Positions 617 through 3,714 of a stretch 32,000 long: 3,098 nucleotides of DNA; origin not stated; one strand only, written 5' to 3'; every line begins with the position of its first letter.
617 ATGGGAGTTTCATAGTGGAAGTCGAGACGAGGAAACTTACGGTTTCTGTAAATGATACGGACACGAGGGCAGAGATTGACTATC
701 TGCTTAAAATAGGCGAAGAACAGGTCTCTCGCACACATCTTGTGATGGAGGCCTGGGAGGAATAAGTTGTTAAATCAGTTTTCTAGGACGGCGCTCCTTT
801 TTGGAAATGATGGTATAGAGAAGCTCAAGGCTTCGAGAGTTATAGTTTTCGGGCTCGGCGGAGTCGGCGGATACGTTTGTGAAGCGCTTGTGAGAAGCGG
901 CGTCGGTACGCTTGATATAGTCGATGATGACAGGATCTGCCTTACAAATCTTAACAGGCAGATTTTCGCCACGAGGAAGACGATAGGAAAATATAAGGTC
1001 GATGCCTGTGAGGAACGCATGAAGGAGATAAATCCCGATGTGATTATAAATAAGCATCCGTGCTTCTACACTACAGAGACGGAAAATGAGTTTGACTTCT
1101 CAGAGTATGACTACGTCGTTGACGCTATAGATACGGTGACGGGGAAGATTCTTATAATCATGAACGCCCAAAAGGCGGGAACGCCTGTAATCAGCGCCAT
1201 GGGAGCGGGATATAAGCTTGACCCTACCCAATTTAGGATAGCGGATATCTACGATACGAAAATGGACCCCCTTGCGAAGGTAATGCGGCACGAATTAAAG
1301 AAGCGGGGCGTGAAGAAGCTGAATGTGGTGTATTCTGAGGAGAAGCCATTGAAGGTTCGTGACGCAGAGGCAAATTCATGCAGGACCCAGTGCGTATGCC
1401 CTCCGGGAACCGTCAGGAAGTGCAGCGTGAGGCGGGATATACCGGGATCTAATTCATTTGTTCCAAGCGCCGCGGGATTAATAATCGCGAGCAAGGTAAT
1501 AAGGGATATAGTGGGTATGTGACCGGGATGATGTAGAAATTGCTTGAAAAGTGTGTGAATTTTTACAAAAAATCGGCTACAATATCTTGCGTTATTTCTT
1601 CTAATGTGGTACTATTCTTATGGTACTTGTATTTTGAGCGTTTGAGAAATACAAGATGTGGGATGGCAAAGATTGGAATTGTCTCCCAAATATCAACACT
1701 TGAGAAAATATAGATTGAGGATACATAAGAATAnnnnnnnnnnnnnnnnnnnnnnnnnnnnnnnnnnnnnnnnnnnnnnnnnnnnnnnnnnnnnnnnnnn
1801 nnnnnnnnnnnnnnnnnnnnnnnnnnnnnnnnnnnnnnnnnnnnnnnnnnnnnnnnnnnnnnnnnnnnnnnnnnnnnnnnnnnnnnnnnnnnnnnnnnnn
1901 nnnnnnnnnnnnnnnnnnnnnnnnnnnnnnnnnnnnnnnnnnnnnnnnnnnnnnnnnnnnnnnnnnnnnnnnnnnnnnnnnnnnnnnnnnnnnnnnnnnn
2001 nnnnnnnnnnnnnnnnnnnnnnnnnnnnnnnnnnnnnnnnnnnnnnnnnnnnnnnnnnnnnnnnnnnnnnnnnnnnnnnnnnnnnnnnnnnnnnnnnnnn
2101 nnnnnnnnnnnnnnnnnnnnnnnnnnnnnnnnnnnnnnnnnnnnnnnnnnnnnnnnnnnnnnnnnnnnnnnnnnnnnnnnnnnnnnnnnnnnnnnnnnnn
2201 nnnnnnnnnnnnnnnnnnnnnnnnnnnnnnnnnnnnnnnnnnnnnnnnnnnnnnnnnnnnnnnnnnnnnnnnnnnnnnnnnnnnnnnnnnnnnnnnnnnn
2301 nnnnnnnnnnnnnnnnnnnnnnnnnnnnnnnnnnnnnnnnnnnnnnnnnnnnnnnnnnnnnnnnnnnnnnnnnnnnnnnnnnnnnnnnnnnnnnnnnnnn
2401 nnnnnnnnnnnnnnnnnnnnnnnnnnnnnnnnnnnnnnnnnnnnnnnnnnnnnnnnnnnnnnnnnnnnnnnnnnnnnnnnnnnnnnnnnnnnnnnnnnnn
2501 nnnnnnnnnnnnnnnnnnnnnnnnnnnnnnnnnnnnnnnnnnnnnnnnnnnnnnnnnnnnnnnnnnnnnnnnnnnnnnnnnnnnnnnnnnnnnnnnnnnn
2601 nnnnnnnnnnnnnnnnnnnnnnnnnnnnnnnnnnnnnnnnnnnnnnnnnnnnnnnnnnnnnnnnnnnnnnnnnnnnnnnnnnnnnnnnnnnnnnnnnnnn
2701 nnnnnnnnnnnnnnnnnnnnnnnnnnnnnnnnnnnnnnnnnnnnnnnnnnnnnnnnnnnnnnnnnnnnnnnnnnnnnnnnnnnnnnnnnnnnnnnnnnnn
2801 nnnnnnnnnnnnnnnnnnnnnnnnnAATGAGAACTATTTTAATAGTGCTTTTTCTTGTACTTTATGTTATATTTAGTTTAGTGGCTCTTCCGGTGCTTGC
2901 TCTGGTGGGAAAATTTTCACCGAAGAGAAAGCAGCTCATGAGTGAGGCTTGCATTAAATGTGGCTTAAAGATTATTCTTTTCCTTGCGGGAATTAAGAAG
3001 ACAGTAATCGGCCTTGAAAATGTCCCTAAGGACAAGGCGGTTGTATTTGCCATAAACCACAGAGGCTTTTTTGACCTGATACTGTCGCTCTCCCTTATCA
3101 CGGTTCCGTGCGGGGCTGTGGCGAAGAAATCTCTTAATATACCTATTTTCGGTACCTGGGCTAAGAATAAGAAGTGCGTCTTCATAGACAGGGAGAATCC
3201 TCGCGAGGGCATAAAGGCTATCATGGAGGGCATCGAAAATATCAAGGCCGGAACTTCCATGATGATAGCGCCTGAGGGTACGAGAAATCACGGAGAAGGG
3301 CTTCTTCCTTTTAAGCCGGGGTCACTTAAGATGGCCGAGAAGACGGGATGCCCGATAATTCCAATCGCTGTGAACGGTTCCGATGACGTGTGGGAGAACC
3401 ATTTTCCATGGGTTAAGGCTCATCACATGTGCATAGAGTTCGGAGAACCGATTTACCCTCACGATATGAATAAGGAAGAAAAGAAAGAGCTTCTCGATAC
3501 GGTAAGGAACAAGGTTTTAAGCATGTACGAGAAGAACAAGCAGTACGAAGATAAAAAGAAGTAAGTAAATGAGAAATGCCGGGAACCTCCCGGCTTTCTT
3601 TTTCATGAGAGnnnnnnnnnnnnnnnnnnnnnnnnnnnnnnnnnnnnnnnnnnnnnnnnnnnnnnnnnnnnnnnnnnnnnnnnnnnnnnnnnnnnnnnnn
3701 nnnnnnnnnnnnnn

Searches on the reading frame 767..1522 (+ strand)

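Call 28: search_protein_families(library=pfam, proteins=[window:767-1522:+], max_evalue=0.001)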
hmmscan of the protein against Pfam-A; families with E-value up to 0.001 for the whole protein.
window:767-1522:+ (251 aa): 1 family
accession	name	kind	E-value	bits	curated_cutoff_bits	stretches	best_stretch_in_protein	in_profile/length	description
PF00899.27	ThiF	-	4.9e-41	140.9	28.1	1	6-156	2-153/238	ThiF family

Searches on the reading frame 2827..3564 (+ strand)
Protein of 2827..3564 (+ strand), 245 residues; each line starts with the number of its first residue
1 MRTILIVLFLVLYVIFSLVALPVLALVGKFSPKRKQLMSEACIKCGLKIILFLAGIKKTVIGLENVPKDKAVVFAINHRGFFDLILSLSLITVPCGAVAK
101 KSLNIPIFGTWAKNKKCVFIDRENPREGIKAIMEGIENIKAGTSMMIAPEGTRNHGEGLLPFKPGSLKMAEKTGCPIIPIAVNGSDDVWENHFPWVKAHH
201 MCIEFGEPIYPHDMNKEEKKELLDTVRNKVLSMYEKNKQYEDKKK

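Call 28: search_protein_families(library=pfam, proteins=[window:2827-3564:+], max_evalue=0.001)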
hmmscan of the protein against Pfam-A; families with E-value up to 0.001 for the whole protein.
window:2827-3564:+ (245 aa): 1 family
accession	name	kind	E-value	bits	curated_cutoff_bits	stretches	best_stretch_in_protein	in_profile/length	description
PF01553.26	Acyltransferase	-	7.4e-28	97.4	23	1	59-182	3-131/132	Acyltransferase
